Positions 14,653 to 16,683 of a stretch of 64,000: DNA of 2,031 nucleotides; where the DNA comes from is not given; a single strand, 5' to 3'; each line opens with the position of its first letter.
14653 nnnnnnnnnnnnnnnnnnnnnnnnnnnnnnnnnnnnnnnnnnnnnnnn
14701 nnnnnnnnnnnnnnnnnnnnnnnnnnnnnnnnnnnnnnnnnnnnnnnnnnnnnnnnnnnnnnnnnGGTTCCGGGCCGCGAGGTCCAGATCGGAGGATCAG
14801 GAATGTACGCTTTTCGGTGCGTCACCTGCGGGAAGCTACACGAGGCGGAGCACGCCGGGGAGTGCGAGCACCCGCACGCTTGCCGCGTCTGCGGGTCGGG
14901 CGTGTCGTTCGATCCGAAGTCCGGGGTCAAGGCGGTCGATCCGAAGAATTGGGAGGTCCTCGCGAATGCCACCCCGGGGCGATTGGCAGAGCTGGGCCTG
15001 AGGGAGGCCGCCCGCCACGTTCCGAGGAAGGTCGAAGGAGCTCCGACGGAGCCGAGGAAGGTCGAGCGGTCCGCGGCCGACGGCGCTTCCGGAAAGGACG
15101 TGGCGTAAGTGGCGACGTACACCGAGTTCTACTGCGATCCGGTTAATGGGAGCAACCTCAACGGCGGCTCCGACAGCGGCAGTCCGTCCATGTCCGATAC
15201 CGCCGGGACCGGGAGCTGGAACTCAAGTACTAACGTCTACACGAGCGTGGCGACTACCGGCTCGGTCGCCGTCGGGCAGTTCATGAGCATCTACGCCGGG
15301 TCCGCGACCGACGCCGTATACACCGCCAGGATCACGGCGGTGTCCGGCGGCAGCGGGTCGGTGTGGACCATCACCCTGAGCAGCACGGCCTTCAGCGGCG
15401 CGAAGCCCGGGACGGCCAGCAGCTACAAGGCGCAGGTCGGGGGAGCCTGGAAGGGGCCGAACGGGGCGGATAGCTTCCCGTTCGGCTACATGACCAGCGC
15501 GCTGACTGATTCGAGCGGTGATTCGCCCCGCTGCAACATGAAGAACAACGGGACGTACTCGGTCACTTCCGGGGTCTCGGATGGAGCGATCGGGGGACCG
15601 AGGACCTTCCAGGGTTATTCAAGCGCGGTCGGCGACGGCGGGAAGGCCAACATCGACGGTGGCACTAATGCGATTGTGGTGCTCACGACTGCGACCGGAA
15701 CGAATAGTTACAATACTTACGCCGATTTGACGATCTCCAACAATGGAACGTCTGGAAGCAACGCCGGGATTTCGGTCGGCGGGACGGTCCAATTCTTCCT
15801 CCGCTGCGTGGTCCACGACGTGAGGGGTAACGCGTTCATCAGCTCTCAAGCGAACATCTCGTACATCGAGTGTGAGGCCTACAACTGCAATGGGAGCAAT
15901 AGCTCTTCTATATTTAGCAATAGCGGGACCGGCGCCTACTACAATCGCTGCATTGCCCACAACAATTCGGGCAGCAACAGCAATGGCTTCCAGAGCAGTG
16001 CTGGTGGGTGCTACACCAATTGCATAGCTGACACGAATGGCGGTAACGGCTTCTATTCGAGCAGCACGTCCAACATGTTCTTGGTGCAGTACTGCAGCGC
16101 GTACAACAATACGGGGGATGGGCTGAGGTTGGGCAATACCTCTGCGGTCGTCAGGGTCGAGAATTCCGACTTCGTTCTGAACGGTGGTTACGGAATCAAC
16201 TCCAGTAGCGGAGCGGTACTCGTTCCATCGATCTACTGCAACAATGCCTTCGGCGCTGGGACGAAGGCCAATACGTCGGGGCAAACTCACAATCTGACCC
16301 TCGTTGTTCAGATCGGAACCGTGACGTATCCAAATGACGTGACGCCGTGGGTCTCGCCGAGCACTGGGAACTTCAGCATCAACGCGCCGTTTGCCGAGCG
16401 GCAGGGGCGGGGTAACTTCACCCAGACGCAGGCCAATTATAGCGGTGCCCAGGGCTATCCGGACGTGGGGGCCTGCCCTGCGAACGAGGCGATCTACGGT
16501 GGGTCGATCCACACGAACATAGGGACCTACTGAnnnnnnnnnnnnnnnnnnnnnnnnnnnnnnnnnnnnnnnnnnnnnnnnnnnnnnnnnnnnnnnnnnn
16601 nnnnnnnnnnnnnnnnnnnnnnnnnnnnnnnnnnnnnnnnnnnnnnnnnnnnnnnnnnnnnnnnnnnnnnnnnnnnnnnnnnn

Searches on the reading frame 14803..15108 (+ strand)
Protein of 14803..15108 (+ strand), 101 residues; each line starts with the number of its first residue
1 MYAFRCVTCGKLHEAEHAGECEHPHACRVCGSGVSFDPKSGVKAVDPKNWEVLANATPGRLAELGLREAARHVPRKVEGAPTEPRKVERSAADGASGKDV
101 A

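Call 28: search_protein_families(library=pfam, proteins=[window:14803-15108:+], max_evalue=0.05)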
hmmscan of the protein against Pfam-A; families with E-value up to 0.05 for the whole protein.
window:14803-15108:+ (101 aa): 1 family
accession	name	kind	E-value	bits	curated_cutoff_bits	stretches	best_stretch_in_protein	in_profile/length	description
PF09723.15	Zn_ribbon_8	-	0.00091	19.6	34.4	1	1-32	3-34/41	Zinc ribbon domain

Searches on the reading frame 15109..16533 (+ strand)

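Call 10: search_protein_families(library=pfam, proteins=[window:15109-16533:+], max_evalue=0.01)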
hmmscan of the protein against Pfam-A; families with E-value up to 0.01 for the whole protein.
window:15109-16533:+ (474 aa): 1 family
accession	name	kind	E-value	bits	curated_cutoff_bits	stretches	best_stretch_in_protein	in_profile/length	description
PF13229.12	Beta_helix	-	0.00018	21.6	25.9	1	220-368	2-147/158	Right handed beta helix region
